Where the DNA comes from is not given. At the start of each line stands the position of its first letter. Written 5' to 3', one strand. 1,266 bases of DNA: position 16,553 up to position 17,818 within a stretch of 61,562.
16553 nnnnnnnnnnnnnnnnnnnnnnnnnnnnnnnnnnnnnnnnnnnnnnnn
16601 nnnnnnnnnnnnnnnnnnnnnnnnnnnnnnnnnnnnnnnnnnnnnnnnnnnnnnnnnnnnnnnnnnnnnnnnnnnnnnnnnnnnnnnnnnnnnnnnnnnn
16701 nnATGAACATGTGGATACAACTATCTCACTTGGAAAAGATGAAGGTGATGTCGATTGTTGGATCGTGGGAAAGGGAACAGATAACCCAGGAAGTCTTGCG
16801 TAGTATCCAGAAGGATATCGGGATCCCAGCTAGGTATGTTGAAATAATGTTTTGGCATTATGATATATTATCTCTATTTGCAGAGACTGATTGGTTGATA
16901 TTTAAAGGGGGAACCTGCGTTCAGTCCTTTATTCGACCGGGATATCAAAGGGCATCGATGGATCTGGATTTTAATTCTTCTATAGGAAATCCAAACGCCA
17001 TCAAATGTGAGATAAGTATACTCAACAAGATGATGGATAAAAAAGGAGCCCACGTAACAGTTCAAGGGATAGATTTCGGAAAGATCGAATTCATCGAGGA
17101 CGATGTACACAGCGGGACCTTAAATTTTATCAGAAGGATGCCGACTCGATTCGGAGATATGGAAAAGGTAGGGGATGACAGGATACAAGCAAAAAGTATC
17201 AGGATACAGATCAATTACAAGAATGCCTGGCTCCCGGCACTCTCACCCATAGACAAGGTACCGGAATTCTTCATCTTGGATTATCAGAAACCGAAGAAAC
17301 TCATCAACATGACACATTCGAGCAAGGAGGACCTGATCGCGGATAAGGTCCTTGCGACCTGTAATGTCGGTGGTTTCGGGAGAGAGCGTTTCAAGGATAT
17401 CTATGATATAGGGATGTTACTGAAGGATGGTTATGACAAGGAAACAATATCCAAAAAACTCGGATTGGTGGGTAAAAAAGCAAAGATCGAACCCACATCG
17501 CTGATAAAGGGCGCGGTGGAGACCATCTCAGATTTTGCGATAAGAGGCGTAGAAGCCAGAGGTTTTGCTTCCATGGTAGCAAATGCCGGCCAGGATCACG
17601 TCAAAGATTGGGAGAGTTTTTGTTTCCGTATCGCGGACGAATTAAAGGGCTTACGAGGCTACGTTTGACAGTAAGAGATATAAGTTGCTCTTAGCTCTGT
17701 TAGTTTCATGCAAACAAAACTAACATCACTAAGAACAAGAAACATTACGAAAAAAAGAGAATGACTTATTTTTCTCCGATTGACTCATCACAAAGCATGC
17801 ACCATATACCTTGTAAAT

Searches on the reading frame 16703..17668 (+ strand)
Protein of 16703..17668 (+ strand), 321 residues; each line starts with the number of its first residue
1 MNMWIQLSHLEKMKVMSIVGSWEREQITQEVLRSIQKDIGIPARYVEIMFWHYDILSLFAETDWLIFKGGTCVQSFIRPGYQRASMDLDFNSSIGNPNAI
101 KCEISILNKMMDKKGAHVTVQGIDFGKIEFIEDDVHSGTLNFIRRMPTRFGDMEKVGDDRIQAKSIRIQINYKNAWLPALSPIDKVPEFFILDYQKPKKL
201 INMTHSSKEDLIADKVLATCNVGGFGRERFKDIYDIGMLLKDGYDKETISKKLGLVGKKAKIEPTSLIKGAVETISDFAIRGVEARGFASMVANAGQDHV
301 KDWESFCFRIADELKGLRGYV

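Call 8: search_protein_families(library=pfam, proteins=[window:16703-17668:+], max_evalue=0.01)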
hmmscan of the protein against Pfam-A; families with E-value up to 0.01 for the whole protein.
window:16703-17668:+ (321 aa): 1 family
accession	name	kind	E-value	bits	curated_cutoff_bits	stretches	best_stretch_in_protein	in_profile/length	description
PF08843.17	AbiEii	-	2.2e-15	57.7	22.5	1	56-294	6-222/238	Nucleotidyl transferase AbiEii toxin, Type IV TA system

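Call 27: find_homologous_proteins(query=window:16703-17665:+, max_evalue=1e-10)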
Query window:16703-17665:+ (321 aa): 81 proteins with E <= 1e-10 among 944 candidates.
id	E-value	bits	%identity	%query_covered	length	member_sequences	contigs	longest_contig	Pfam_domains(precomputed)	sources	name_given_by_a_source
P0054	2.7e-213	725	100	99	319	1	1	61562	PF08843.18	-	-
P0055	3.3e-118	413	59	98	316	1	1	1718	PF08843.18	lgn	-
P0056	1.6e-117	410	56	98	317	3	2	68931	PF08843.18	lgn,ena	-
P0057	6.0e-117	409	56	98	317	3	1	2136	PF08843.18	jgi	-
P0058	1.0e-116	408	57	98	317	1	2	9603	PF08843.18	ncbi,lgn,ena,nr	ncbi:MAG: nucleotidyl transferase AbiEii/AbiGii toxin family protein [Thermoplasmata archaeon]|nr:nu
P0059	5.2e-116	405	57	98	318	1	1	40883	PF08843.18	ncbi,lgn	-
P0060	1.7e-115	404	55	98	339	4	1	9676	PF08843.18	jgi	-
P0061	1.8e-115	404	58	98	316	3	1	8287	PF08843.18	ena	-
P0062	1.2e-113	398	54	97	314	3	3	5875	PF08843.18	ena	-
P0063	2.0e-113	397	55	98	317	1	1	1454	PF08843.18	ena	-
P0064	3.1e-113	396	55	99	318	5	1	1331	PF08843.18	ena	-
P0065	5.0e-113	396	55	97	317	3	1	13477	PF08843.18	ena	-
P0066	1.7e-110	387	56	94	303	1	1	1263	PF08843.18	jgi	jgi:predicted nucleotidyltransferase component of viral defense system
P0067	5.4e-109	382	56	98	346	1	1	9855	PF08843.18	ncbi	ncbi:MAG: nucleotidyl transferase AbiEii/AbiGii toxin family protein [Thermoplasmatota archaeon]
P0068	3.6e-107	376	54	98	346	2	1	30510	PF08843.18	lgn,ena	-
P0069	2.4e-104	367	53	98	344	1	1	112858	PF08843.18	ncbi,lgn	-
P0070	2.9e-103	364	53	98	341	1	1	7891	PF08843.18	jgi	jgi:hypothetical protein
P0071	1.0e-102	362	51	98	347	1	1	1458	PF08843.18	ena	-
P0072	4.8e-100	353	51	98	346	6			PF08843.18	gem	-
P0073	7.8e-100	352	51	97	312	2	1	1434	PF08843.18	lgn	-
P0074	8.0e-98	346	57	83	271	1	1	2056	PF08843.18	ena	-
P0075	1.3e-97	345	51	96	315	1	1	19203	PF08843.18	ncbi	-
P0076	3.6e-96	340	49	99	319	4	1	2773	PF08843.18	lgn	-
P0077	5.3e-92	327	47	99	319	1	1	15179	PF08843.18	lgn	-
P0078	6.1e-87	310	46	99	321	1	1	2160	PF08843.18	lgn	-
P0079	2.4e-86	308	47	96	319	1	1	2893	PF08843.18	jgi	jgi:predicted nucleotidyltransferase component of viral defense system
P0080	9.6e-86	306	46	97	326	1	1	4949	PF08843.18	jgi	jgi:predicted nucleotidyltransferase component of viral defense system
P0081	1.3e-85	306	47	98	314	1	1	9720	PF08843.18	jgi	-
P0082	1.5e-85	305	48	98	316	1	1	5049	PF08843.18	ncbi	-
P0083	1.5e-85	305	48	96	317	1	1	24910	PF08843.18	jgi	jgi:predicted nucleotidyltransferase component of viral defense system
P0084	1.9e-85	305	47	98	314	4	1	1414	PF08843.18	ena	-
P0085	4.3e-85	304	47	98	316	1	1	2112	PF08843.18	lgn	-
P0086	5.6e-85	304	47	98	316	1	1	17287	PF08843.18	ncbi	ncbi:hypothetical protein ig2599ANME_0559 [groundwater metagenome]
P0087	6.6e-85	303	48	98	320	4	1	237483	PF08843.18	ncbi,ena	-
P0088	9.6e-85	303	47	96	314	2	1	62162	PF08843.18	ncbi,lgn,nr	ncbi:MAG: nucleotidyl transferase AbiEii/AbiGii toxin family protein [Candidatus Methanoperedens sp.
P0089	1.0e-84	303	47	98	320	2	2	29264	PF08843.18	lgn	-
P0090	3.5e-84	301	47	97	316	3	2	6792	PF08843.18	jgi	jgi:predicted nucleotidyltransferase component of viral defense system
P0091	7.5e-84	300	46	98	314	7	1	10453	PF08843.18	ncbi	-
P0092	7.7e-84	300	47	98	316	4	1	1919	PF08843.18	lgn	-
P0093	9.4e-84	300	48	97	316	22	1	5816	PF08843.18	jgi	jgi:predicted nucleotidyltransferase component of viral defense system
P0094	1.2e-83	299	47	96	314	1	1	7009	PF08843.18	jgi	jgi:predicted nucleotidyltransferase component of viral defense system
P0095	2.7e-83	298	47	98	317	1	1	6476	PF08843.18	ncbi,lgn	-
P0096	5.0e-83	297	47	98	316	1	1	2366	PF08843.18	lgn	-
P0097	5.1e-83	297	49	98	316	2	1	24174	PF08843.18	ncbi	-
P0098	8.3e-83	296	47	97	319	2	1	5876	PF08843.18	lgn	-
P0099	1.8e-82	295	46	98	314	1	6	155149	PF08843.18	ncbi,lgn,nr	ncbi:MAG: hypothetical protein C3F06_10455 [Candidatus Methanoperedenaceae archaeon]|nr:MAG: hypothe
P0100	2.3e-82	295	47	98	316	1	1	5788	PF08843.18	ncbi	-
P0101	2.6e-82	295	46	98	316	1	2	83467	PF08843.18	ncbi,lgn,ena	-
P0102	2.7e-82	295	46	96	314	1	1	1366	PF08843.18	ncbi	-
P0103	3.1e-82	294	47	98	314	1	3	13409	PF08843.18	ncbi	-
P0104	4.9e-82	294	47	98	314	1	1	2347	PF08843.18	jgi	jgi:predicted nucleotidyltransferase component of viral defense system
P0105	5.1e-82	294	47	96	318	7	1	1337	PF08843.18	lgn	-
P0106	5.7e-82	294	46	96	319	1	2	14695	PF08843.18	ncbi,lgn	-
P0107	6.5e-82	293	46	96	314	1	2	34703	PF08843.18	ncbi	-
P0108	9.4e-82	293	48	95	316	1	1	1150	PF08843.18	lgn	-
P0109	4.7e-81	291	46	98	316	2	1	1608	PF08843.18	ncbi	-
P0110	7.5e-81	290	46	98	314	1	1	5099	PF08843.18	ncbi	-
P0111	9.5e-81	290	46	98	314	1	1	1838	PF08843.18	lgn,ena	-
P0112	1.0e-80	290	46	97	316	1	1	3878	PF08843.18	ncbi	-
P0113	2.5e-80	288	45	97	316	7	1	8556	PF08843.18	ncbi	-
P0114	2.9e-80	288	52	82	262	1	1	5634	PF08843.18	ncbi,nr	ncbi:MAG: nucleotidyl transferase AbiEii/AbiGii toxin family protein, partial [Candidatus Thermoplas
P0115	4.4e-80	287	46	96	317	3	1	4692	PF08843.18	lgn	-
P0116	4.6e-80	287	47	98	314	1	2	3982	PF08843.18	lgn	-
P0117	7.1e-79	283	46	97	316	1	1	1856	PF08843.18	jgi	jgi:predicted nucleotidyltransferase component of viral defense system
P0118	8.7e-79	283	47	92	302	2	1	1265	PF08843.18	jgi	jgi:predicted nucleotidyltransferase component of viral defense system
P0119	1.9e-76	276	44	94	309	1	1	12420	PF08843.18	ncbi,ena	-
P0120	3.5e-76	275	44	95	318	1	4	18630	PF08843.18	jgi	-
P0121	9.4e-76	273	45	98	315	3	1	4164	PF08843.18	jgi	-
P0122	3.3e-75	271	46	95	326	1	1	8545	PF08843.18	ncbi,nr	ncbi:MAG: nucleotidyl transferase AbiEii/AbiGii toxin family protein [Candidatus Altiarchaeota archa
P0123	1.3e-74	269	61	59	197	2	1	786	PF08843.18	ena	-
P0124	1.4e-74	269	43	99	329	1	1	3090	PF08843.18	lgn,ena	-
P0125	9.3e-74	267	44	98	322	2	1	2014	PF08843.18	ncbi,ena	-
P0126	2.4e-72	262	47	86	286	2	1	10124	PF08843.18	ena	-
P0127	7.8e-72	260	43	96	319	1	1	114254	PF08843.18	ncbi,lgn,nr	ncbi:MAG: nucleotidyl transferase AbiEii/AbiGii toxin family protein [Candidatus Altiarchaeota archa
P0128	3.3e-53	199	37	95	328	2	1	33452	PF08843.18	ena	-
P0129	1.3e-47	181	35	93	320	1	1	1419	PF08843.18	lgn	-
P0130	6.6e-45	172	49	58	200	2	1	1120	PF08843.18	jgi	jgi:predicted nucleotidyltransferase component of viral defense system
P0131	3.8e-34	137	34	92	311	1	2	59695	PF08843.18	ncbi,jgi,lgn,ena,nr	ncbi:MAG: hypothetical protein CVT88_03415 [Candidatus Altiarchaeales archaeon HGW-Altiarchaeales-1]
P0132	1.3e-32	131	31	89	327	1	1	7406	PF08843.18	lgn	-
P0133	2.9e-31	127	34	88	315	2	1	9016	PF08843.18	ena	-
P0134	5.5e-17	80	34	57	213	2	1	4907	PF08843.18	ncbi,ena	-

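Call 28: find_encoding_contigs(protein=P0056, flank=10000, max_places=2)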
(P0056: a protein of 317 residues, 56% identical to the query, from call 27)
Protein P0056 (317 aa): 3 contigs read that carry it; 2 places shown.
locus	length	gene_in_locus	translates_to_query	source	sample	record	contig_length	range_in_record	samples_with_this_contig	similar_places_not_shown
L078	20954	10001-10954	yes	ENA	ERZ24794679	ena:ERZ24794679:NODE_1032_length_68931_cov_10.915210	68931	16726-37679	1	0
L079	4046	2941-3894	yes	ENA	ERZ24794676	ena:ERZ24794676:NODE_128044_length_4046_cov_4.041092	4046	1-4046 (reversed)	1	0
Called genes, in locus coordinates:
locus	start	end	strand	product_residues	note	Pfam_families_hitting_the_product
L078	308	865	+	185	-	PF04326:SLFN_AlbA_2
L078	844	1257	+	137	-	-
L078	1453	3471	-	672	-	PF05048:NosD (faint), PF13229:Beta_helix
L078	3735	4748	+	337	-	PF09721:Exosortase_EpsH (weak)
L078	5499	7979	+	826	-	PF00082:Peptidase_S8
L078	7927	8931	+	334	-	PF00106:adh_short (faint), PF04321:RmlD_sub_bind, PF01073:3Beta_HSD, PF01370:Epimerase, PF02719:Polysacc_synt_2, PF07993:NAD_binding_4, PF13460:NAD_binding_10, PF16363:GDP_Man_Dehyd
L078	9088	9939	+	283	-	-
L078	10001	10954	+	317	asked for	PF08843:AbiEii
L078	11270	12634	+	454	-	-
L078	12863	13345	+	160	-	-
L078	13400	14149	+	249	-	PF00174:Oxidored_molyb (faint)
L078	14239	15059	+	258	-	-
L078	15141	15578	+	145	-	PF13237:Fer4_10 (weak), PF00037:Fer4 (weak), PF12838:Fer4_7 (weak), PF13187:Fer4_9 (weak), PF13237:Fer4_10, PF13187:Fer4_9, PF00037:Fer4 (weak), PF12838:Fer4_7 (weak), +9 more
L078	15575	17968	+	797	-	PF02730:AFOR_N, PF01314:AFOR_C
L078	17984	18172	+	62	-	PF00899:ThiF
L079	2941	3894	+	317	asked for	PF08843:AbiEii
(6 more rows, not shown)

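Call 29: find_encoding_contigs(protein=P0059, flank=10000, max_places=2)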
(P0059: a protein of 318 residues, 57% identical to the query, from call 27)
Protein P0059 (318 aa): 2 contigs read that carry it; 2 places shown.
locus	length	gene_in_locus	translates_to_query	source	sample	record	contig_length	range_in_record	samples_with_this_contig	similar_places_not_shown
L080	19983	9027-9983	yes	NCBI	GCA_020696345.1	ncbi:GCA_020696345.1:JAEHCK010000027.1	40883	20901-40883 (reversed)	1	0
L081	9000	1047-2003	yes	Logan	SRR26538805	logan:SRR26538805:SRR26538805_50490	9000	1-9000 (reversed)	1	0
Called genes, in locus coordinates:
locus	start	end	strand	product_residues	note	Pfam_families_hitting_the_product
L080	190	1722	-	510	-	PF02538:Hydantoinase_B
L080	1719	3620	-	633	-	PF05378:Hydant_A_N, PF01968:Hydantoinase_A, PF19278:Hydant_A_C (faint)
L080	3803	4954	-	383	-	PF24981:Beta-prop_ATRN-LZTR1, PF13964:Beta-prop_Calicin (weak), PF24681:Kelch_KLHDC2_KLHL20_DRC7, PF24996:NANM, PF13415:Beta-prop_FBX42, PF13415:Beta-prop_FBX42, PF13964:Beta-prop_Calicin, PF24681:Kelch_KLHDC2_KLHL20_DRC7, +4 more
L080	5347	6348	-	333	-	PF00586:AIRS, PF02769:AIRS_C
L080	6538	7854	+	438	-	PF13173:AAA_14, PF13635:DUF4143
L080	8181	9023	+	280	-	-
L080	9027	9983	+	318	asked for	PF08843:AbiEii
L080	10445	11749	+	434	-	PF13173:AAA_14, PF13635:DUF4143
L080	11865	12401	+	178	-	PF03008:DUF234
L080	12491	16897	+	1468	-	PF05048:NosD, PF13229:Beta_helix, PF05048:NosD (weak), PF13229:Beta_helix (weak), PF05048:NosD (weak), PF13229:Beta_helix, PF13620:CarboxypepD_reg (faint), PF00041:fn3, +1 more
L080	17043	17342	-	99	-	-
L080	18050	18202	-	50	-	-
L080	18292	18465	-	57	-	-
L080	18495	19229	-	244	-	-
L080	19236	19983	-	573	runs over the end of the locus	PF07705:CARDB (weak)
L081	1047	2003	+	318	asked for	PF08843:AbiEii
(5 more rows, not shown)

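Call 30: search_protein_families(library=padloc, proteins=[window:16703-17668:+], max_evalue=0.1)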
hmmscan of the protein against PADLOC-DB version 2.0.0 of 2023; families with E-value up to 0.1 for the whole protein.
window:16703-17668:+ (321 aa): 23 families
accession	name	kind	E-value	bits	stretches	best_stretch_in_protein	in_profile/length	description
PDLC02304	AbiEii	-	2.8e-09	35.3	1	27-261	2-207/260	AbiEii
PDLC02296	AbiEii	-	9.3e-09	32.8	2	29-93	9-72/282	AbiEii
PDLC02323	AbiEii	-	4.1e-08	31.1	2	61-94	36-67/248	AbiEii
PDLC02291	AbiEii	-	7.2e-07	26.8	1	58-254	50-215/310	AbiEii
PDLC02321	AbiEii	-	6.5e-06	24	1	65-93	43-70/296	AbiEii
PDLC02288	AbiEii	-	1.5e-05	22.1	2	206-262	171-227/294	AbiEii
PDLC02292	AbiEii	-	4.6e-05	21.4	1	28-109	10-89/283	AbiEii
PDLC02307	AbiEii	-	5.3e-05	21.1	0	203-246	113-151/219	AbiEii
PDLC02328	AbiEii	-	0.00015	19.7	1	61-123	11-65/203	AbiEii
PDLC02313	AbiEii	-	0.00033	18.2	1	54-121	33-98/254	AbiEii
PDLC02306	AbiEii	-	0.00055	17.6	1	203-257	168-226/280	AbiEii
PDLC02318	AbiEii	-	0.00055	17.4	1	56-125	30-91/280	AbiEii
PDLC02310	AbiEii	-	0.001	16.5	1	196-253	149-204/265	AbiEii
PDLC02308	AbiEii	-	0.0014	16.3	1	227-262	175-211/279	AbiEii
PDLC02305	AbiEii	-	0.0016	15.7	0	63-91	43-70/306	AbiEii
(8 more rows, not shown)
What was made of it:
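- An AbiE pair lies next to attL (calls 8, 30).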

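Call 31: search_protein_families(library=ncbifam, proteins=[window:16703-17668:+], max_evalue=0.01)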
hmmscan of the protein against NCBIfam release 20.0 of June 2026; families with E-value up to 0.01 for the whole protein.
window:16703-17668:+ (321 aa): 0 families

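Call 46: find_related_loci(query=window:16703-17665:+, collection=viral_contigs, flank=10000)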
Query window:16703-17665:+ (321 aa) in viral_contigs; peptide patterns used: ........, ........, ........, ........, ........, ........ (x = any residue, [..] = any of these).
2 stretches matched a pattern, but none encodes a relative of the query by tblastn (E <= 1e-3).
